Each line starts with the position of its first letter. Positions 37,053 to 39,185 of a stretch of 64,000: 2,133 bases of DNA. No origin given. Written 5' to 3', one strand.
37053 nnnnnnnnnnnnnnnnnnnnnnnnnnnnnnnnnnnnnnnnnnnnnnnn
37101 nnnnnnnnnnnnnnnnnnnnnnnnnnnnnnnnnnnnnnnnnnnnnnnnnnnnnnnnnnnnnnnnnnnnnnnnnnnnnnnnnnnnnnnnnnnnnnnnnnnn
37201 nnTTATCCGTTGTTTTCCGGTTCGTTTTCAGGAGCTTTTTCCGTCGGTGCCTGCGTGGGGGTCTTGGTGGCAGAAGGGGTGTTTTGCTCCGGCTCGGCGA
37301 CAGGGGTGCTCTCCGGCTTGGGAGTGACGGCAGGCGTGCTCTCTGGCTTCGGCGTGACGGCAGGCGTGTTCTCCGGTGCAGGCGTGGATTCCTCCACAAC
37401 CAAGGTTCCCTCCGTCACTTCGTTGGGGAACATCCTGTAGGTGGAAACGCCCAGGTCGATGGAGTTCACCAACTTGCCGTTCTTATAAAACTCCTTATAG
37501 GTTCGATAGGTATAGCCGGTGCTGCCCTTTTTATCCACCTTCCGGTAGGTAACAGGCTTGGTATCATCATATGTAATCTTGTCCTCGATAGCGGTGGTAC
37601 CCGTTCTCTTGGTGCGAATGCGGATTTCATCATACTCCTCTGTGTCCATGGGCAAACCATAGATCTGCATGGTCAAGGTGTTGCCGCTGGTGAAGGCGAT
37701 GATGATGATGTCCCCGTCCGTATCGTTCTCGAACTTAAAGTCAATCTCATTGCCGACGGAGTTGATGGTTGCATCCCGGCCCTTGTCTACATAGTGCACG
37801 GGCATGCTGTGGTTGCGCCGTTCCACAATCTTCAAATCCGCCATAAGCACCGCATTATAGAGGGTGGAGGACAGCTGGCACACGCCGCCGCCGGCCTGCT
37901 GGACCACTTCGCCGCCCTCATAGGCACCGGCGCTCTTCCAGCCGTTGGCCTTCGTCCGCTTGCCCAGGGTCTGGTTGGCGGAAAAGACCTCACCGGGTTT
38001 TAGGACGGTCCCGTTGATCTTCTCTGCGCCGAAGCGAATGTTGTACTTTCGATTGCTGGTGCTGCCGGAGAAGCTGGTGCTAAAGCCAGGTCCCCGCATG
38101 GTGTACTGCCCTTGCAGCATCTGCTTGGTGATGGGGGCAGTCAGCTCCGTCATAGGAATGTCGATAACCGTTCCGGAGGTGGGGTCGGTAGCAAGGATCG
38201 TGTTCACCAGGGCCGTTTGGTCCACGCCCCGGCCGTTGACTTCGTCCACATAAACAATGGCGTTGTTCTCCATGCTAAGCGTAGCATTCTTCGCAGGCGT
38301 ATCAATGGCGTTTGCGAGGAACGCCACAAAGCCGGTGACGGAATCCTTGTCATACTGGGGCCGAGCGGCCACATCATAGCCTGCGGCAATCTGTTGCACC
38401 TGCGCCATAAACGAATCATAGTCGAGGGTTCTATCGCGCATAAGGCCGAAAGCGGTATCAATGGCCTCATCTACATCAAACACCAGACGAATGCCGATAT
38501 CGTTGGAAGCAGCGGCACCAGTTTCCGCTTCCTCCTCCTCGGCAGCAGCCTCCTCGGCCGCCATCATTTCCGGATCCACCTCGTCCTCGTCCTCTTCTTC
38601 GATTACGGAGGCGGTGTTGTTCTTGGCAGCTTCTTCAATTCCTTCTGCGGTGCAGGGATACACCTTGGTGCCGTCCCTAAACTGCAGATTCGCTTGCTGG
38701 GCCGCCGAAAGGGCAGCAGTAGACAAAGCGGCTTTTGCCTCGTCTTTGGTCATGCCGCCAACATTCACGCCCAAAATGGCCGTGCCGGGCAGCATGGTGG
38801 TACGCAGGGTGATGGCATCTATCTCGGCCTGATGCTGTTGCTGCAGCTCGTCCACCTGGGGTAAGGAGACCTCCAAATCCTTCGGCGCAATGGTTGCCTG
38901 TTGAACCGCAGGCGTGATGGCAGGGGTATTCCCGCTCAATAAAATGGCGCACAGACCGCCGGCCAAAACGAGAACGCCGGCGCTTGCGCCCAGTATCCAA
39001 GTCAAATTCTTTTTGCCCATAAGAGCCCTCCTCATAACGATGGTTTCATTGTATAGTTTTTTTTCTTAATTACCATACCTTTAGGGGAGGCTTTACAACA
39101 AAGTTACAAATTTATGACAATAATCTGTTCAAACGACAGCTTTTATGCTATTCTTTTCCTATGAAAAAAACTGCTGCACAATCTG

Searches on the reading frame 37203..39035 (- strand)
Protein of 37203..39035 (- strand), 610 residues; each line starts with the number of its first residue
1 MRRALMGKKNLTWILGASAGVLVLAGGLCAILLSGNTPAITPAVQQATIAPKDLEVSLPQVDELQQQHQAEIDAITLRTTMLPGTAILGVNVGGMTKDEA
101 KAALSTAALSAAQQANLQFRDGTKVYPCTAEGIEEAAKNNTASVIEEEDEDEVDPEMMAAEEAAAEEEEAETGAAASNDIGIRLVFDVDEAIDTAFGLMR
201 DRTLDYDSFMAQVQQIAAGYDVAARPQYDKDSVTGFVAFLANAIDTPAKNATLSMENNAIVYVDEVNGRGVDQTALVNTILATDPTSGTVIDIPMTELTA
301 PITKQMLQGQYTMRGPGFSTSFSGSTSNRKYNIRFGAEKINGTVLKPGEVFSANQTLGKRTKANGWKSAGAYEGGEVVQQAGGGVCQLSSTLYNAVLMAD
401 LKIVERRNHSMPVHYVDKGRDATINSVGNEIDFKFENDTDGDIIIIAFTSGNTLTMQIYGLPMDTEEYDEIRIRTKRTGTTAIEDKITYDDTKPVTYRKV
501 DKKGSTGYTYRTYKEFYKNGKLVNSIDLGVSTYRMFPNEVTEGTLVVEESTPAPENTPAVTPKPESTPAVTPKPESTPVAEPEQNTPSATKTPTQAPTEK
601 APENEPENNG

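Call 7: search_protein_families(library=pfam, proteins=[window:37203-39035:-])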
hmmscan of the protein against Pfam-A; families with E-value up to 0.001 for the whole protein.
window:37203-39035:- (610 aa): 3 families
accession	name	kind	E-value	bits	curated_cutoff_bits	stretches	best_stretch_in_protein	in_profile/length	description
PF04294.18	VanW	-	8.4e-51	171.3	27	1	328-459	1-130/130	VanW like protein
PF12229.13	PG_binding_4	-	1.2e-11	45.3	22.1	1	178-282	6-106/117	Putative peptidoglycan binding domain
PF07501.17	G5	-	0.00025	21.7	23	1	477-524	6-53/75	G5 domain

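Call 15: find_encoding_contigs(protein=window:37203-39035:-, flank=6000, max_places=10)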
Protein window:37203-39035:- (610 aa): no gene with exactly this product is on record in the collection.

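Call 17: find_homologous_proteins(query=window:37203-39035:-, max_evalue=1e-20)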
Query window:37203-39035:- (610 aa): 1952 proteins with E <= 1e-20 among 8000 candidates; the best 120 are listed.
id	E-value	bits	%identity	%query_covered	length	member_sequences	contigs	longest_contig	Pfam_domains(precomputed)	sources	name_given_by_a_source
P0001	0.0e+0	1265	98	96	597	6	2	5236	PF04294.19,PF12229.14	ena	-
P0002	8.1e-209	713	61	90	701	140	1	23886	PF04294.19,PF12229.14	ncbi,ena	-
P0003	7.3e-208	710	60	90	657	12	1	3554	PF04294.19,PF12229.14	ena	-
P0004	2.0e-207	709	58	90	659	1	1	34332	PF04294.19,PF07501.18,PF12229.14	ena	-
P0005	7.0e-205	700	59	90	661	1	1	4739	PF04294.19,PF12229.14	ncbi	-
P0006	8.5e-205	700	58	90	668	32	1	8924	PF04294.19,PF07501.18,PF12229.14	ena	-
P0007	2.0e-204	699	60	89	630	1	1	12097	PF04294.19,PF12229.14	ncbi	-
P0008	1.5e-202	693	57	90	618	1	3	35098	PF04294.19,PF12229.14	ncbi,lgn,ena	-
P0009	1.7e-200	686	58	89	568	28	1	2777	PF04294.19,PF12229.14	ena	-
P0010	2.3e-200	685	58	89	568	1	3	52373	PF04294.19,PF12229.14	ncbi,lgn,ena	-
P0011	1.4e-198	679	56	90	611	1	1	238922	PF04294.19,PF12229.14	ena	-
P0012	1.4e-197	676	57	88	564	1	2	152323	PF04294.19,PF12229.14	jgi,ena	-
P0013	4.0e-197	675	58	90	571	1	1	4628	PF04294.19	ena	-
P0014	5.4e-197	674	59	88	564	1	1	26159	PF04294.19,PF12229.14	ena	-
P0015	7.0e-197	674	57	89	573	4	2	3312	PF04294.19,PF12229.14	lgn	-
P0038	8.3e-196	670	58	88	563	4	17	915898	PF04294.19,PF12229.14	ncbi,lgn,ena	-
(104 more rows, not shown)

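Call 18: find_encoding_contigs(protein=P0001, flank=6000, max_places=6)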
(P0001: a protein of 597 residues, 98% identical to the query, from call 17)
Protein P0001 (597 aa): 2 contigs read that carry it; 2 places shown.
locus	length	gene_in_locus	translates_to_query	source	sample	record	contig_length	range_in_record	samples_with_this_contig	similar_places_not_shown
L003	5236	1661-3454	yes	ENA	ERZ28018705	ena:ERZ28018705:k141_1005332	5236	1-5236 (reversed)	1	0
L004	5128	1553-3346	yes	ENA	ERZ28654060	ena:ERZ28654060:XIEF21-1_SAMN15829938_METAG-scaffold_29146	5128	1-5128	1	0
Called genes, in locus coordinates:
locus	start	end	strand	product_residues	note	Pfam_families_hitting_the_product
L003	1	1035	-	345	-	?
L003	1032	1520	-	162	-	PF21982:RecX_HTH1 (weak), PF02631:RecX_HTH2, PF21981:RecX_HTH3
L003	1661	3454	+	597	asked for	PF12229:PG_binding_4, PF04294:VanW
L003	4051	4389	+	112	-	-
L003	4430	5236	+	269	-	?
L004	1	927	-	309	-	?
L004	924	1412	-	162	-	PF21982:RecX_HTH1 (weak), PF02631:RecX_HTH2, PF21981:RecX_HTH3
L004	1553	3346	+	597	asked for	PF12229:PG_binding_4, PF04294:VanW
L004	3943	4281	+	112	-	-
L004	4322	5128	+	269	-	?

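Call 19: find_encoding_contigs(protein=P0002, flank=6000, max_places=3)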
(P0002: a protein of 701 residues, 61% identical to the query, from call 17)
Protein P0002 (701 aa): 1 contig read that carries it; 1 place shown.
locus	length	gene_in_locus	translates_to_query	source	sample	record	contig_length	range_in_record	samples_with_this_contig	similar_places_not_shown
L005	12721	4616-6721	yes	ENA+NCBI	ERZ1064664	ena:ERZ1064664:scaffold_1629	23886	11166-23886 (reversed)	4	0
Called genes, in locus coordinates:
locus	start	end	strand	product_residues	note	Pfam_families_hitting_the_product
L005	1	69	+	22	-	?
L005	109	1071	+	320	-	PF08281:Sigma70_r4_2 (weak), PF13384:HTH_23 (weak), PF13936:HTH_38, PF00665:rve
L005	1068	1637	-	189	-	PF12917:YfbR-like, PF13023:HD_3, PF01966:HD (weak)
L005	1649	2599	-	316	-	PF00480:ROK, PF01869:BcrAD_BadFG (faint)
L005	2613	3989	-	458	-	PF03853:YjeF_N, PF01256:Carb_kinase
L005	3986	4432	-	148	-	PF21982:RecX_HTH1, PF02631:RecX_HTH2, PF21981:RecX_HTH3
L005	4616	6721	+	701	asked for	PF12229:PG_binding_4, PF04294:VanW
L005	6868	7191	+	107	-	-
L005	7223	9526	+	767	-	PF00158:Sigma54_activat (faint), PF05621:TniB (faint), PF00004:AAA, PF17871:AAA_lid_9, PF07724:AAA_2, PF00004:AAA, PF07728:AAA_5, PF10431:ClpB_D2-small, +6 more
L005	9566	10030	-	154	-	PF00293:NUDIX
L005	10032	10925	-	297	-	PF02881:SRP54_N, PF13401:AAA_22 (weak), PF13604:AAA_30 (weak), PF00448:SRP54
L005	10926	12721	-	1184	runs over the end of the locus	PF02463:SMC_N, PF13175:AAA_15, PF13304:AAA_21 (weak), PF13555:AAA_29 (faint), PF06470:SMC_hinge, PF13304:AAA_21 (weak)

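Call 20: find_encoding_contigs(protein=P0004, flank=6000, max_places=3)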
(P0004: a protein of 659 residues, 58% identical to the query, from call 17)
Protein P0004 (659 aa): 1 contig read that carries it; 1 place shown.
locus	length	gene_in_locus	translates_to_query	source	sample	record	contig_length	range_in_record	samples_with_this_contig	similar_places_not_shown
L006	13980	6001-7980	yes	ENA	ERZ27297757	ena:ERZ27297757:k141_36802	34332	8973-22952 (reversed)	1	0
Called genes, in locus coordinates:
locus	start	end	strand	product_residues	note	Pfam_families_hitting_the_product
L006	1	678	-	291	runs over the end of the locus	PF00849:PseudoU_synth_2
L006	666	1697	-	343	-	PF00962:A_deaminase, PF01979:Amidohydro_1 (weak)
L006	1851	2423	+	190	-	PF13240:Zn_Ribbon_1 (weak), PF13828:DUF4190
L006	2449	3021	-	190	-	PF12917:YfbR-like, PF13023:HD_3, PF01966:HD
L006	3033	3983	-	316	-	PF00480:ROK, PF01869:BcrAD_BadFG (faint)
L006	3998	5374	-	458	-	PF03853:YjeF_N, PF01256:Carb_kinase, PF02110:HK (weak)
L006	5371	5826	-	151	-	PF21982:RecX_HTH1, PF02631:RecX_HTH2, PF21981:RecX_HTH3 (weak)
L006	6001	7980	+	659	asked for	PF12229:PG_binding_4, PF04294:VanW, PF07501:G5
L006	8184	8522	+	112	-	-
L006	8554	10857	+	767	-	PF05621:TniB (faint), PF00004:AAA, PF17871:AAA_lid_9, PF00158:Sigma54_activat (weak), PF07724:AAA_2, PF00004:AAA, PF07728:AAA_5, PF10431:ClpB_D2-small, +7 more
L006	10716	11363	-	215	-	PF00293:NUDIX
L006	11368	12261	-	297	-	PF20720:nSTAND3 (faint), PF02881:SRP54_N, PF13401:AAA_22 (weak), PF13604:AAA_30 (weak), PF00448:SRP54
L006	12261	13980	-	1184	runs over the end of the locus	PF02463:SMC_N, PF13175:AAA_15, PF13304:AAA_21 (weak), PF06470:SMC_hinge, PF13304:AAA_21 (weak)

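Call 76: list_cluster_members(proteins=[P0002, P0038])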
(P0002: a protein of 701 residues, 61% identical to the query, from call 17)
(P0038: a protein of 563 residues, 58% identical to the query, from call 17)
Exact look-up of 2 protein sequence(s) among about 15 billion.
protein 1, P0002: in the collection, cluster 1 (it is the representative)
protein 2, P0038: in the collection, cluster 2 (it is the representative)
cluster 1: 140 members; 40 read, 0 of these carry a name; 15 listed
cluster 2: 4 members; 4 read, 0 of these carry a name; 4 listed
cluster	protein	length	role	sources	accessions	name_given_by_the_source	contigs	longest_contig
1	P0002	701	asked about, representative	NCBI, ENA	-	-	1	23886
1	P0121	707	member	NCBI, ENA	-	-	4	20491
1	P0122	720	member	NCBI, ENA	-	-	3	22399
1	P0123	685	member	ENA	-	-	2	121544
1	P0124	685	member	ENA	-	-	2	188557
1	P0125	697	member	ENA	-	-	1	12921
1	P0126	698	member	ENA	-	-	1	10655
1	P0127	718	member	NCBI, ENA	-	-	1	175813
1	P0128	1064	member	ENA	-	-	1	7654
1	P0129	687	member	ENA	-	-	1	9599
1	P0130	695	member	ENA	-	-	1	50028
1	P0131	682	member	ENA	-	-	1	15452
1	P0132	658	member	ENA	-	-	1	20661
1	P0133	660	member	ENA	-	-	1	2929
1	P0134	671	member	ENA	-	-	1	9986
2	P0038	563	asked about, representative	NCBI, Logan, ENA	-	-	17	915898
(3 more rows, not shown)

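Call 77: find_encoding_contigs(protein=P0003, flank=3000, max_places=2)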
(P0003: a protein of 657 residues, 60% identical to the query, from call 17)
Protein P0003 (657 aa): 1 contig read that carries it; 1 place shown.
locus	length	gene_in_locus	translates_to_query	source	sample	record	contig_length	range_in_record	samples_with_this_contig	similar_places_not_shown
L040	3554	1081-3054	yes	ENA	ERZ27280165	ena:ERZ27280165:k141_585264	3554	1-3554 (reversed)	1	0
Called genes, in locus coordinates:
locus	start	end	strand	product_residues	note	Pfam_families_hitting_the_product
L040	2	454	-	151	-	?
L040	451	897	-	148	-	PF21982:RecX_HTH1, PF02631:RecX_HTH2, PF21981:RecX_HTH3 (weak)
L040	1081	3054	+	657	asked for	PF12229:PG_binding_4, PF04294:VanW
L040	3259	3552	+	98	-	?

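Call 78: find_encoding_contigs(protein=P0007, flank=3000, max_places=2)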
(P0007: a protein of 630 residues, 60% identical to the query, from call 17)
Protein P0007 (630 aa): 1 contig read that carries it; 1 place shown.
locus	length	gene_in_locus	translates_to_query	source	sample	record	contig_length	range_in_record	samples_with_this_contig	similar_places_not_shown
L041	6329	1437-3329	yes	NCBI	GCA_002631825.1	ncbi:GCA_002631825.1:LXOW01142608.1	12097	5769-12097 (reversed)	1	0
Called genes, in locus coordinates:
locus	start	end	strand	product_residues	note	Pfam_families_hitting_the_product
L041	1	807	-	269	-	?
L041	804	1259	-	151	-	PF21982:RecX_HTH1, PF02631:RecX_HTH2, PF21981:RecX_HTH3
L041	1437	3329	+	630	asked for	PF12229:PG_binding_4, PF04294:VanW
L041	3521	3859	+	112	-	-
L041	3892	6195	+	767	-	PF00158:Sigma54_activat (faint), PF13191:AAA_16 (weak), PF00004:AAA, PF17871:AAA_lid_9, PF07724:AAA_2, PF00004:AAA, PF07728:AAA_5, PF10431:ClpB_D2-small, +6 more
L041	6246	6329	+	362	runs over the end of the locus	-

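Call 79: find_encoding_contigs(protein=P0008, flank=3000, max_places=2)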
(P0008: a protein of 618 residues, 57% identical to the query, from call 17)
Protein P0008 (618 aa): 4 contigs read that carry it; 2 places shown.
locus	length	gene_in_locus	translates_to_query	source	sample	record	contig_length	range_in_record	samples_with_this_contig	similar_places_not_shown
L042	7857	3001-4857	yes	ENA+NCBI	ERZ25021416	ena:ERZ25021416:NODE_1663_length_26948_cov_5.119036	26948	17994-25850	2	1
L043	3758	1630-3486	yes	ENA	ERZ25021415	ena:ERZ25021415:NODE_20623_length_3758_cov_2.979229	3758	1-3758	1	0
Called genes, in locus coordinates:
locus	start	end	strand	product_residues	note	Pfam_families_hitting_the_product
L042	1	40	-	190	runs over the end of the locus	PF12917:YfbR-like, PF13023:HD_3, PF01966:HD (weak)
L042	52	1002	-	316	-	PF00480:ROK, PF01869:BcrAD_BadFG (faint)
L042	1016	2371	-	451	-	PF01256:Carb_kinase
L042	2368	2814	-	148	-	PF21982:RecX_HTH1 (weak), PF02631:RecX_HTH2, PF21981:RecX_HTH3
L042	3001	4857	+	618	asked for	PF12229:PG_binding_4, PF04294:VanW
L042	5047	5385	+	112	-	-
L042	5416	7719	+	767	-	PF00158:Sigma54_activat (faint), PF01637:ATPase_2 (faint), PF00004:AAA, PF17871:AAA_lid_9, PF07724:AAA_2, PF00004:AAA, PF07728:AAA_5, PF10431:ClpB_D2-small, +7 more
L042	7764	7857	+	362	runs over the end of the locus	-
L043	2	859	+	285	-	?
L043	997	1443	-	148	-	PF21982:RecX_HTH1 (weak), PF02631:RecX_HTH2, PF21981:RecX_HTH3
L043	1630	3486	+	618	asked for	PF12229:PG_binding_4, PF04294:VanW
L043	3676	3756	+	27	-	?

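Call 80: find_encoding_contigs(protein=P0011, flank=3000, max_places=2)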
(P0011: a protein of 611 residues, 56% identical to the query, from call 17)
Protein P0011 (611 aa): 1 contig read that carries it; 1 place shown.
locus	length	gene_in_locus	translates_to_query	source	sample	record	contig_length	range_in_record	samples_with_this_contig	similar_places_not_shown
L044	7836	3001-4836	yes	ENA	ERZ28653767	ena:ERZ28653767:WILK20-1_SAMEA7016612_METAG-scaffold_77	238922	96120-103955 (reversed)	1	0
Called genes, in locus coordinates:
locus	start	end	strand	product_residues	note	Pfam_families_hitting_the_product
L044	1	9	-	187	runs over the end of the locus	PF12917:YfbR-like, PF13023:HD_3, PF01966:HD (weak)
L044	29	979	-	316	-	PF00480:ROK, PF01869:BcrAD_BadFG (faint)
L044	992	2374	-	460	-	PF03853:YjeF_N, PF01256:Carb_kinase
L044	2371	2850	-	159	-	PF21982:RecX_HTH1 (weak), PF02631:RecX_HTH2, PF21981:RecX_HTH3 (weak)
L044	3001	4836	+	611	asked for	PF12229:PG_binding_4, PF04294:VanW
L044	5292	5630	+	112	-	-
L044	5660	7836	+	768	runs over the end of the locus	PF13191:AAA_16 (faint), PF00158:Sigma54_activat (faint), PF00004:AAA, PF17871:AAA_lid_9, PF07724:AAA_2, PF00004:AAA, PF07728:AAA_5, PF10431:ClpB_D2-small, +8 more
